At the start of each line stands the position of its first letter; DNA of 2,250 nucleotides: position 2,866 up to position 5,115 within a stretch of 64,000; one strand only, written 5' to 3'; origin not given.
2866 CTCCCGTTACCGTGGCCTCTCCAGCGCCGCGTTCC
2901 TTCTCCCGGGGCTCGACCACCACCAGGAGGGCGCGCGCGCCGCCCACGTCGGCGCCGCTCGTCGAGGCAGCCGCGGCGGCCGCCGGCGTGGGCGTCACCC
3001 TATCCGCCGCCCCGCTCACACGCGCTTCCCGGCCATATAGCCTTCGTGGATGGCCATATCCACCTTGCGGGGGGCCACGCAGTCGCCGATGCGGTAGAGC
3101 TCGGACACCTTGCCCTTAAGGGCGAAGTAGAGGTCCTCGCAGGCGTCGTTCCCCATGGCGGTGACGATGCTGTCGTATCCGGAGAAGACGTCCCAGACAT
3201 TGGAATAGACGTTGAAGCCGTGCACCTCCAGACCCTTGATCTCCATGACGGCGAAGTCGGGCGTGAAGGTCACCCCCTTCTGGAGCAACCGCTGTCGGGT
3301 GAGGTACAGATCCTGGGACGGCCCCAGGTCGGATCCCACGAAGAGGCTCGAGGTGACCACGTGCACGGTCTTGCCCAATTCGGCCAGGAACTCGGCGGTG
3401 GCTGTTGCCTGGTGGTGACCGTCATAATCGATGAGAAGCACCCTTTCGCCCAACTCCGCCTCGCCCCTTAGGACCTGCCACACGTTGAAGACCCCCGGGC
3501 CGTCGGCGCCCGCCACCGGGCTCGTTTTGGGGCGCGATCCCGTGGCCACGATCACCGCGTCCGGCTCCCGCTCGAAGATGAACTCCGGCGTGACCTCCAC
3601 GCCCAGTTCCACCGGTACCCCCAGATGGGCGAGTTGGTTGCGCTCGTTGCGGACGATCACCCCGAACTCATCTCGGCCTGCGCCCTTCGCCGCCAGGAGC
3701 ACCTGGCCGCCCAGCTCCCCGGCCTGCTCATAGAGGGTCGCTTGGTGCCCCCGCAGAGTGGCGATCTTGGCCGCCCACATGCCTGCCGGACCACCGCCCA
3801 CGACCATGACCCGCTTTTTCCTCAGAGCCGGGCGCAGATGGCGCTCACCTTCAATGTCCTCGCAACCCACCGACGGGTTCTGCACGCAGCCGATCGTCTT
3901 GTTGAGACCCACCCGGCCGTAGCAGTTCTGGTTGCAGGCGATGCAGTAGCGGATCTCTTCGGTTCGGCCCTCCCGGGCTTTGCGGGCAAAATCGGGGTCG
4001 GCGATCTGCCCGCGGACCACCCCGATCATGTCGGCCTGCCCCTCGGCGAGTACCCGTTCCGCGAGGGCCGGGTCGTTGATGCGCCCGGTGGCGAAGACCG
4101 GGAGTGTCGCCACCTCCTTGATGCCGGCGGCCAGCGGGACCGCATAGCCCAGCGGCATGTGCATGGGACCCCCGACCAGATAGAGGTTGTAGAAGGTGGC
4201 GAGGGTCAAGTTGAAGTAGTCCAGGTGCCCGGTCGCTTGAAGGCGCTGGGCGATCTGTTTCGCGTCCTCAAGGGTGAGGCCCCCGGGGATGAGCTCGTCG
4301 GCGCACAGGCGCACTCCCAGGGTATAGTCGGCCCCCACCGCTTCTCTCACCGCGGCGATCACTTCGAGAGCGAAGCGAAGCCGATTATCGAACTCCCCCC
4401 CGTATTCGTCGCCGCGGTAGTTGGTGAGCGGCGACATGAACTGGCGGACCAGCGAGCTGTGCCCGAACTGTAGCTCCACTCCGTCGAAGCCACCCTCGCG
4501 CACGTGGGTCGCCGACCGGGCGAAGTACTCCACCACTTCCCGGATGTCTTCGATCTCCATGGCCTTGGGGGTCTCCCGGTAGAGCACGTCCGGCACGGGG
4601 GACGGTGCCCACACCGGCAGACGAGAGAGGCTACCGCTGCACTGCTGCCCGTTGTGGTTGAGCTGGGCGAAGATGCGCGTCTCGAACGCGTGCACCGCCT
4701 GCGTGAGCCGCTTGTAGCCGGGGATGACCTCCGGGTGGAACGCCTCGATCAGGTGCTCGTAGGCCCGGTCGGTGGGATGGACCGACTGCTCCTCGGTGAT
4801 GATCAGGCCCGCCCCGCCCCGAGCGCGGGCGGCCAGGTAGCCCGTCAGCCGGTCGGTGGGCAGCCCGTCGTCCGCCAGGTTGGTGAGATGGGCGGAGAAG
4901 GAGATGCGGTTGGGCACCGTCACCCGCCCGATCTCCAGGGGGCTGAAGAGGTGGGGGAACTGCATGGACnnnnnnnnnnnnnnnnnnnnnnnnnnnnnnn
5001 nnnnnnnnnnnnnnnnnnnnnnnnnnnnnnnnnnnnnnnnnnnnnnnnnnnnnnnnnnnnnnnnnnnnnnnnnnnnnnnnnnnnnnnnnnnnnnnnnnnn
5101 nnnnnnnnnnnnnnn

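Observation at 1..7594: Mycofactocin genes fused into one operon with a TMADH/FadH-like Fe-S flavoprotein and a complete ETF / ETF-quinone oxidoreductase (FixABCX) module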

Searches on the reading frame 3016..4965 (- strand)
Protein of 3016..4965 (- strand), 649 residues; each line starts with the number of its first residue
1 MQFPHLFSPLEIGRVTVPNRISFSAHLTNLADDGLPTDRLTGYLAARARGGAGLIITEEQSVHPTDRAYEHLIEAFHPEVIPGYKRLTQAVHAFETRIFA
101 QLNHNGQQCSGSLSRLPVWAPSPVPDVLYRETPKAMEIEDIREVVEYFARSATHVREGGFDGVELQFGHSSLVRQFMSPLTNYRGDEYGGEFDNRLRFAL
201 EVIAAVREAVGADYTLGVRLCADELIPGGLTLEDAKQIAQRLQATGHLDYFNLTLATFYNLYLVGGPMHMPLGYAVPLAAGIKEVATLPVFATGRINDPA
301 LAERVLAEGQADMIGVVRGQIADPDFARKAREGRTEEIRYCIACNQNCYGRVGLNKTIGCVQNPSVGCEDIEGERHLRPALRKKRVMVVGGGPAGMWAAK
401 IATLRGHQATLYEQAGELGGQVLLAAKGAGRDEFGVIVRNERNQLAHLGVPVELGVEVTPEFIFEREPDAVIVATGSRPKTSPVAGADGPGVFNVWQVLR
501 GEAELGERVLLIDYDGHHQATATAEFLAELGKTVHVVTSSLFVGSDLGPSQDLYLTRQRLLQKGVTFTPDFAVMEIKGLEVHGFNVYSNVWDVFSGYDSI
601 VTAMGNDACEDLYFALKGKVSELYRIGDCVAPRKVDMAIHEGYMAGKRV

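Call 5: search_protein_families(library=ncbifam, proteins=[window:3016-4965:-], max_evalue=0.001)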
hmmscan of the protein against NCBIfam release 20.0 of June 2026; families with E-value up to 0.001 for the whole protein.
window:3016-4965:- (649 aa): 26 families (the best 25 are shown)
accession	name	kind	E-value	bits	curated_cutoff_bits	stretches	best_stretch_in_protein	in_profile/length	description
TIGR03997.1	mycofact_OYE_2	equivalog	7.6e-287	953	793.15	1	5-648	1-644/645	mycofactocin system FadH/OYE family oxidoreductase 2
NF041087.1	bile_acid_BaiCD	equivalog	4.2e-127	424.9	825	1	3-647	1-640/642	bile acid Fe-S flavoenzyme BaiCD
TIGR03996.1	mycofact_OYE_1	hypoth_equivalog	1.3e-114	384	627.9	1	15-644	11-631/633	mycofactocin system FadH/OYE family oxidoreductase 1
NF045599.1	bili_reduct_long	exception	9.4e-106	354.5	750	1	6-647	1-639/641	bilirubin reductase, long form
NF045592.1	bili_reduct_N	equivalog_domain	6.9e-59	199.8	425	1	6-363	2-363/363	bilirubin reductase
NF006101.0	PRK08255.1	equivalog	7.2e-55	186.4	1078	1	3-329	396-729/768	bifunctional salicylyl-CoA 5-hydroxylase/oxidoreductase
NF010047.0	PRK13523.1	equivalog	4.1e-52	177.3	431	1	5-339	4-329/339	NADPH dehydrogenase NamA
NF007899.0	PRK10605.1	subfamily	4.4e-35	121.6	403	2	131-327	147-334/365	N-ethylmaleimide reductase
NF009410.0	PRK12771.1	subfamily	4.9e-13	48.5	516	1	383-501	138-258/566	NAD(P)-binding protein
TIGR01317.1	GOGAT_sm_gam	subfamily_domain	4e-08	32.5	447.7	1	384-499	144-261/485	glutamate synthase small subunit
NF005883.0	PRK07845.1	equivalog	1.1e-07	31.3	479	0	384-423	3-42/466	NAD(P)H-quinone dehydrogenase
NF010590.0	PRK13984.1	equivalog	1.3e-07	30.2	946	1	379-500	284-407/611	putative oxidoreductase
TIGR01316.1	gltA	equivalog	2.4e-07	29.9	471.75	1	382-497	132-249/449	NADPH-dependent glutamate synthase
NF009409.0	PRK12770.1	subfamily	3.9e-07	29.5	343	1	381-425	16-60/360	putative glutamate synthase subunit beta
TIGR01318.1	gltD_gamma_fam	subfamily_domain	6.8e-07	28.2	482.95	1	382-496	140-256/467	glutamate synthase, small subunit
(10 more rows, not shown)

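Call 8: find_encoding_contigs(protein=window:3016-4965:-, flank=10000, max_places=6)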
Protein window:3016-4965:- (649 aa): no gene with exactly this product is on record in the collection.

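Call 18: find_related_loci(query=window:3016-4965:-, collection=genome_contigs, flank=10000)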
Query window:3016-4965:- (649 aa) in genome_contigs; peptide patterns used: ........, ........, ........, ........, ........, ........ (x = any residue, [..] = any of these).
336 stretches matched a pattern; 250 encode a relative of the query (tblastn E <= 1e-3); the best 80 are kept; 80 distinct loci.
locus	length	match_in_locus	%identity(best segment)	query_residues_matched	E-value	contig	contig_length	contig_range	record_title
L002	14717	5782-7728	88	1-649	0e+0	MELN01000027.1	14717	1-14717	MAG: Actinobacteria bacterium RBG_16_64_13 RBG_16_scaffold_16691, whole genome shotgun sequence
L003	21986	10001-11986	88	1-649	0e+0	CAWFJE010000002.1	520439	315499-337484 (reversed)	MAG: uncultured Actinomycetes bacterium isolate MFD04716.bin.1.373 genome assembly, contig: contig_12808, whole genome s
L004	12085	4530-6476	86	1-649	0e+0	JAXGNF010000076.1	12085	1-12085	MAG: Thermoleophilia bacterium isolate AnMBR.bin25 bin25_76, whole genome shotgun sequence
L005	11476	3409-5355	90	1-649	0e+0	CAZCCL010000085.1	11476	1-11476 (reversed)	MAG TPA_asm: uncultured Gaiellales bacterium isolate SRP185410_co2_381 genome assembly, contig: NODE_7259_length_11476_c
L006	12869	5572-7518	87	1-649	0e+0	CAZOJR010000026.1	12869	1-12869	MAG TPA_asm: uncultured Gaiellales bacterium isolate SRP192927_co3_744 genome assembly, contig: NODE_11718_length_12869_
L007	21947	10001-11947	86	1-649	0e+0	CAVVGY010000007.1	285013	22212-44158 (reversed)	MAG: uncultured Thermoleophilia bacterium isolate MFD02979.bin.2.115 genome assembly, contig: contig_16469, whole genome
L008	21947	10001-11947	85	1-649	0e+0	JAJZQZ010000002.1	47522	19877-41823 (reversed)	MAG: Actinomycetes bacterium isolate SKS1.bin6 NODE_1248_length_47522_cov_1.738285, whole genome shotgun sequence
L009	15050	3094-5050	91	1-649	0e+0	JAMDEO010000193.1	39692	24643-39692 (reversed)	MAG: Actinomycetota bacterium isolate FK_Sedi_B_Bin.10 NODE_2788_length_39692_cov_1.99181, whole genome shotgun sequence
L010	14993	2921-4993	82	1-649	0e+0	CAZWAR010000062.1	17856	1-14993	MAG TPA_asm: uncultured Gaiellales bacterium isolate binchicken_co129_799 genome assembly, contig: NODE_9238_length_1785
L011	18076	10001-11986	87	1-649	0e+0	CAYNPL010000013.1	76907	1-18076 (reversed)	MAG TPA_asm: uncultured Gaiellales bacterium isolate binchicken_co274_173 genome assembly, contig: NODE_857_length_76907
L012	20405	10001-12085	81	2-649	0e+0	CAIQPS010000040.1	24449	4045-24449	MAG: uncultured actinobacterium isolate LaPlata_bin-3933 genome assembly, contig: bin-3933:040/169, whole genome shotgun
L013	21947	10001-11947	81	1-649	0e+0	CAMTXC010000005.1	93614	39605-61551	MAG: uncultured actinobacterium isolate G04_MAG_00059 genome assembly, contig: G04_MAG_00059_000000000014, whole genome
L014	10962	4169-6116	85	1-649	0e+0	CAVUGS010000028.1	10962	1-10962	MAG: uncultured Thermoleophilia bacterium isolate MFD02159.bin.2.70 genome assembly, contig: contig_78320, whole genome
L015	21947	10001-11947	86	1-649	0e+0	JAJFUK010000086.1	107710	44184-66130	MAG: Actinomycetes bacterium isolate bin.430 k141_2463588, whole genome shotgun sequence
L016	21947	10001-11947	82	1-649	0e+0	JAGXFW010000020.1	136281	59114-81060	MAG: Actinomycetes bacterium isolate LH_M24 k141_1053545, whole genome shotgun sequence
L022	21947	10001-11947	74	2-649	0e+0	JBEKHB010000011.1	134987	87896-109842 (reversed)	MAG: Syntrophorhabdales bacterium isolate SPRUCE 267 SPRUCE_267_11, whole genome shotgun sequence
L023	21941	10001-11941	74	3-649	0e+0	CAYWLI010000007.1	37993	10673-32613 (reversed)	MAG TPA_asm: uncultured Thermodesulfobacteriota bacterium isolate binchicken_co163_443 genome assembly, contig: NODE_144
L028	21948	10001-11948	95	1-649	0e+0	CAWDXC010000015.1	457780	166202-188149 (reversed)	MAG: uncultured Actinomycetes bacterium isolate MFD05942.bin.1.358 genome assembly, contig: contig_40176, whole genome s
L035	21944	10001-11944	70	2-649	0e+0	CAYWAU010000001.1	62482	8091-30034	MAG TPA_asm: uncultured Dehalococcoidaceae bacterium isolate binchicken_co100_127 genome assembly, contig: NODE_634_leng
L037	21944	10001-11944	68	2-649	0e+0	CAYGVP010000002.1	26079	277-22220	MAG TPA_asm: uncultured Dehalococcoidaceae bacterium isolate ERP119294_co1_343 genome assembly, contig: NODE_2154_length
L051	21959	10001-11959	65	1-649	0e+0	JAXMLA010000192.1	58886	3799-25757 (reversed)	MAG: Desulfuromonadales bacterium isolate L4_maxbin.016_sub k141_131538, whole genome shotgun sequence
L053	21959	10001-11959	66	1-649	0e+0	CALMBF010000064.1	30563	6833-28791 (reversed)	MAG TPA_asm: uncultured Geobacter sp. isolate SRR5215464_bin.112_CONCOCT_v1.1_MAG genome assembly, contig: ERZ781360.289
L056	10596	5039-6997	65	1-649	0e+0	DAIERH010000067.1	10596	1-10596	MAG TPA_asm: Geobacter sp. isolate clean1203 NODE_67_length_10596_cov_3.488449, whole genome shotgun sequence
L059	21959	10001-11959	66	1-649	0e+0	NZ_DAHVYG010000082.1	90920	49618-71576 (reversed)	MAG: Geobacter sp. isolate clean785 k141_1376357, whole genome shotgun sequence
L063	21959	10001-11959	66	1-649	0e+0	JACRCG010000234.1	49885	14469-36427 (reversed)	MAG: Deltaproteobacteria bacterium isolate NC_groundwater_1640_Pr3_B-0.1um_54_8 SR-2_scaffold_141_2809575, whole genome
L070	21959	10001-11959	65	1-649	0e+0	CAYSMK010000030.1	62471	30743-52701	MAG TPA_asm: uncultured Geobacter sp. isolate binchicken_co269_58 genome assembly, contig: NODE_415_length_62471_cov_239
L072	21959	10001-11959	65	1-649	0e+0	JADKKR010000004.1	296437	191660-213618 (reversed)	MAG: Geobacteraceae bacterium isolate Viby_18-Q3-R106-67_BAT3C.94 tig00000338-10-2958450, whole genome shotgun sequence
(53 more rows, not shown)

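Call 23: search_protein_families(library=ncbifam, proteins=[L028:14669-15628:+, L028:15625-17169:+, L072:17013-18818:+, L051:17385-18962:-, L063:18937-19599:+, L053:4821-6737:+, L023:16977-18119:+, L037:7272-8486:+, L056:2760-3254:+, L070:5161-5676:-], max_evalue=0.000001)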
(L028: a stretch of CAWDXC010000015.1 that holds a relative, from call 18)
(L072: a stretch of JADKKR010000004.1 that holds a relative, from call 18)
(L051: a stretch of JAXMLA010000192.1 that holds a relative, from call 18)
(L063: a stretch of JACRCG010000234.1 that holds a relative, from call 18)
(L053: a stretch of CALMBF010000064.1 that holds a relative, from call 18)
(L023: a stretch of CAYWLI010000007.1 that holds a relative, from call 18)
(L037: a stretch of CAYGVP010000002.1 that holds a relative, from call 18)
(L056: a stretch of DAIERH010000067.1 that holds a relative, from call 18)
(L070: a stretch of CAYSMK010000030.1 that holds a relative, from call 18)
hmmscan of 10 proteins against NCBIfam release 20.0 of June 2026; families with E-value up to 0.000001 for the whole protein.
L028:14669-15628:+ (319 aa): 6 families
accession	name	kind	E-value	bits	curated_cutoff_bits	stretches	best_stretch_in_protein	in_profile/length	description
TIGR04503.1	mft_etfB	hypoth_equivalog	3.8e-23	82.3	200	1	17-287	12-275/290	mycofactocin-associated electron transfer flavoprotein beta subunit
NF040731.1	flavo_sub_EftB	exception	1.1e-17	64.2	445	1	35-236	33-221/260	electron transfer flavoprotein subunit beta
NF002888.0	PRK03359.1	subfamily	1.1e-13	51.2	219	1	42-228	41-216/256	putative electron transfer flavoprotein FixA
NF051844.1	ETFlavBetaProt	equivalog_domain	2.2e-12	47.1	350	1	39-301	24-252/254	electron transfer flavoprotein subunit beta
NF042971.1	AcrlCoAredClosAcrB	equivalog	8.6e-11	41.4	475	1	36-191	35-183/266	acryloyl-CoA reductase electron transfer subunit gamma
NF008998.0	PRK12342.1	equivalog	8.9e-09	35.1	338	1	57-225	53-209/254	electron transfer flavoprotein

L028:15625-17169:+ (514 aa): 10 families
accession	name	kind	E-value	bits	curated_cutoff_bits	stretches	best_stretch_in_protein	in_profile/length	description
TIGR03965.1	mycofact_glyco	equivalog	6.9e-107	358.2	280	1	18-483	10-466/467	mycofactocin biosynthesis glycosyltransferase MftF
NF041875.1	EPS_EpsD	equivalog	1.6e-30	106.7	370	1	94-368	1-279/325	exopolysaccharide biosynthesis glycosyltransferase EpsD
NF041394.1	GtaseAglG_Halo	equivalog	5.4e-16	58.7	440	1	96-326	7-248/304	glucosyl-dolichyl phosphate glucuronosyltransferase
TIGR04283.1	glyco_like_mftF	equivalog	9.2e-14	51.6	182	1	95-287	2-177/221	TIGR04283 family arsenosugar biosynthesis glycosyltransferase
TIGR03937.1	PgaC_IcaA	equivalog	1.3e-12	47.4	422.3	1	90-310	43-264/407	poly-beta-1,6-N-acetyl-D-glucosamine synthase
TIGR04242.1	nodulat_NodC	equivalog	8.6e-11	41.4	550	1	87-212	43-172/395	chitooligosaccharide synthase NodC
NF038299.1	EPS_HpsN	equivalog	3.8e-09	36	425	1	93-298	2-222/317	hormogonium polysaccharide biosynthesis glycosyltransferase HpsN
NF038302.1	EPS_HpsE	equivalog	2.2e-08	33.5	300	1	94-297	3-223/307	hormogonium polysaccharide biosynthesis glycosyltransferase HpsE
NF007482.0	PRK10073.1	equivalog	7.8e-08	31.7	423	1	93-188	7-102/334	glycosyltransferase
NF050819.1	PolSacchBiosHfsG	equivalog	8.4e-07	28.4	500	0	93-331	13-251/302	polysaccharide biosynthesis protein HfsG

L072:17013-18818:+ (601 aa): 1 family
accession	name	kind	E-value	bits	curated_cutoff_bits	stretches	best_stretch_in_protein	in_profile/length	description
NF007354.0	PRK09849.1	equivalog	4.6e-18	65.2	868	1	39-229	21-205/703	aldehyde ferredoxin oxidoreductase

L051:17385-18962:- (525 aa): 0 families

L063:18937-19599:+ (220 aa): 0 families

L053:4821-6737:+ (638 aa): 73 families (the best 25 are shown)
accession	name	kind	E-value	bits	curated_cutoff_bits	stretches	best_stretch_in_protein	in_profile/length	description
NF008468.0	PRK11360.1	equivalog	2.8e-74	250.6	646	1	278-635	262-608/616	two-component system sensor histidine kinase AtoS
NF052573.1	HisKinEspAMyxo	equivalog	6.5e-63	212.9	1400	1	154-635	124-611/755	serine histidine kinase EspA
NF052574.1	HisKinEspCMyxo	equivalog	8e-58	196.2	1200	1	324-636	331-638/785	serine histidine kinase EspC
NF010411.0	PRK13837.1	equivalog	5.6e-53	180.1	647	1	386-636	424-676/828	two-component system VirA-like sensor kinase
NF007688.0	PRK10364.1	equivalog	2.6e-50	171.5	479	1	395-635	224-451/460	two-component system sensor histidine kinase ZraS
NF046020.1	HisKinCckABruc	equivalog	8.5e-49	166.2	1000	1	271-634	333-706/868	cell cycle histidine kinase CckA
NF038348.1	T2SS_HK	subfamily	1.4e-45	155.9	450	1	466-634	407-572/574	histidine kinase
NF046026.1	HisKinCckACaul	equivalog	1.6e-45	155.4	1000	1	383-635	273-532/678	cell cycle histidine kinase CckA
NF041777.1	sens_FixL_Rhizob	equivalog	2.2e-45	155.2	850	1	169-636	5-482/485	sensor protein FixL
NF046044.1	PnpS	equivalog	1e-44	153.1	400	1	273-634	44-390/390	two-component system histidine kinase PnpS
NF010076.0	PRK13557.1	subfamily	6.9e-42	143.6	631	1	324-635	75-394/540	histidine kinase famiy protein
NF047497.1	HK_LIC_12097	equivalog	1.2e-33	116.4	500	1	279-634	6-365/367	LIC_12097 family sensor histidine kinase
NF041880.1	EPS_EpsF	equivalog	8.4e-32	110.3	900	1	327-634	190-492/492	response regulator EpsF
TIGR02966.1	phoR_proteo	equivalog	9.6e-32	110.3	334.2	1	281-632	3-332/333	phosphate regulon sensor histidine kinase PhoR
NF006800.0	PRK09303.1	equivalog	3e-29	102.2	342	1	417-634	156-376/383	histidine kinase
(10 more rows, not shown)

L023:16977-18119:+ (380 aa): 16 families
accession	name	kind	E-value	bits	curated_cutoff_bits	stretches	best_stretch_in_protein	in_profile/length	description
NF033640.1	N_Twi_rSAM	subfamily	7.2e-17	61.6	170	1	64-236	160-321/398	twitch domain-containing radical SAM protein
TIGR04250.1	SCM_rSAM_ScmE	equivalog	3.8e-12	45.8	400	1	31-210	2-164/358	SynChlorMet cassette radical SAM/SPASM protein ScmE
TIGR04317.1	W_rSAM_matur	equivalog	3.2e-10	39.7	380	1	32-226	4-186/349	tungsten cofactor oxidoreductase radical SAM maturase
TIGR04340.1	rSAM_ACGX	hypoth_equivalog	5.4e-10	39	400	1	234-339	214-311/341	radical SAM/SPASM domain protein, ACGX system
TIGR04055.1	rSAM_NirJ2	equivalog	7.3e-10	38.9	500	0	35-218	3-168/326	putative heme d1 biosynthesis radical SAM protein NirJ2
TIGR03977.1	rSAM_pair_HxsC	equivalog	1.7e-09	37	267.9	1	34-213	27-192/292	His-Xaa-Ser system radical SAM maturase HxsC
TIGR03961.1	rSAM_PTO1314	hypoth_equivalog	6.2e-09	35.6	306.05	1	38-211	29-178/332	PTO1314 family radical SAM protein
TIGR04403.1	rSAM_skfB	equivalog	6.8e-09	35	300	1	30-330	102-380/402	sporulation killing factor system radical SAM maturase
NF047865.1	rSAM_PapB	equivalog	9e-09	35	340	1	33-298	4-265/330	PapB family radical SAM/SPASM ranthipeptide maturase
TIGR02666.1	moaA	equivalog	1.1e-08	34.5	284.05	1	36-128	14-107/336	GTP 3',8-cyclase MoaA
TIGR04545.1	rSAM_ahbD_hemeb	equivalog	3.1e-08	33.4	500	0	35-215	3-166/339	heme b synthase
TIGR04311.1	rSAM_Geo_metal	subfamily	5.6e-08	32.2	400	0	31-273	2-231/423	radical SAM/SPASM family putative metalloenzyme maturase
NF045574.1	sacti_mat_StsB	exception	9.2e-08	31.3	625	1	36-328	100-371/466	StsB family radical SAM/SPASM domain sactipeptide maturase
TIGR02668.1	moaA_archaeal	equivalog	1.3e-07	30.9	325.25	1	33-126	11-99/303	GTP 3',8-cyclase MoaA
NF050035.1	rSAM_WgK_link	exception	1.3e-07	30.9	650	0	30-206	7-166/367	radical SAM/SPASM peptide maturase WgkB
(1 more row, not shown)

L037:7272-8486:+ (404 aa): 14 families
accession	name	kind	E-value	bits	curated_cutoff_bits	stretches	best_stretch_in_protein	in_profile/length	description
TIGR02638.1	lactal_redase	equivalog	2e-69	234.3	523.15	1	21-397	12-376/379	lactaldehyde reductase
NF007911.0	PRK10624.1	equivalog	1.4e-65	221.8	537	1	22-403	14-381/382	lactaldehyde reductase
TIGR04266.1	NDMA_methanol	equivalog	2.6e-65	220.9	625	1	5-356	5-348/420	NDMA-dependent methanol dehydrogenase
NF053866.1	CholDhdGbsBBac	equivalog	3.3e-63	213.6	550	1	14-398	13-385/392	choline dehydrogenase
NF041833.1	Fe_ADH_ErcA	equivalog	8.3e-61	206.2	550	1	20-398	12-376/382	alcohol dehydrogenase-like regulatory protein ErcA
NF058672.1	4HyButDHCUPNE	equivalog_domain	3.2e-54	184.5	500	1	18-401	9-375/378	4-hydroxybutyrate dehydrogenase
NF050025.1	SulfAcetaldRedSarD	equivalog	4e-52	177.4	700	1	17-401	9-382/385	sulfoacetaldehyde reductase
NF010378.0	PRK13805.1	equivalog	6.8e-50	169.8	951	1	16-399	462-859/872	bifunctional acetaldehyde-CoA/alcohol dehydrogenase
NF011998.0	PRK15454.1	equivalog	2.7e-44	151.5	556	1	19-399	30-390/395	ethanolamine utilization ethanol dehydrogenase EutG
NF007363.0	PRK09860.1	equivalog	2.9e-40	138.6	581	1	21-402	14-381/383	L-threonine dehydrogenase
TIGR03405.1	Phn_Fe-ADH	equivalog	3e-23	82.2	423.7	1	16-338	4-315/355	iron-containing alcohol dehydrogenase PsrA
NF011717.0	PRK15138.1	equivalog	7.5e-16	58.2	645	1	14-302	7-288/387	alcohol dehydrogenase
NF006941.0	PRK09423.1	subfamily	2.2e-10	39.9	336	1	15-118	7-108/367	glycerol dehydrogenase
NF041822.1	daptide_DH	equivalog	3e-10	39.5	300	1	41-221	4-176/363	daptide-type RiPP biosynthesis dehydogenase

L056:2760-3254:+ (164 aa): 0 families

L070:5161-5676:- (171 aa): 8 families
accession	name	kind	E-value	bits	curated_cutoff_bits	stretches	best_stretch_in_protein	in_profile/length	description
NF003786.0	PRK05379.1-2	equivalog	1.2e-10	41.2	397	1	48-99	223-272/354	bifunctional nicotinamide-nucleotide adenylyltransferase/Nudix hydroxylase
NF001299.0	PRK00241.1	equivalog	5.4e-10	39.2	158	1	9-100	98-189/263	NAD(+) diphosphatase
NF003787.0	PRK05379.1-4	equivalog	2.3e-09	36.7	449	1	57-100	220-263/346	bifunctional nicotinamide-nucleotide adenylyltransferase/Nudix hydroxylase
NF003791.0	PRK05379.2-3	equivalog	1.4e-08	34.4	409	1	48-100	207-257/340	bifunctional nicotinamide-nucleotide adenylyltransferase/Nudix hydroxylase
NF003788.0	PRK05379.1-5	equivalog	2.3e-08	33.7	354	1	49-99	219-267/351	bifunctional nicotinamide-nucleotide adenylyltransferase/Nudix hydroxylase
NF006530.0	PRK08999.1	equivalog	2.4e-08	33.4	245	1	47-106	10-69/315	Nudix family hydrolase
NF003790.0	PRK05379.2-2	equivalog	4.3e-07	29.4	403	0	52-102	225-274/354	bifunctional nicotinamide mononucleotide adenylyltransferase/ADP-ribose pyrophosphatase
TIGR00586.1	mutt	equivalog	9.2e-07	28.9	97.9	0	45-105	7-67/129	8-oxo-dGTP diphosphatase MutT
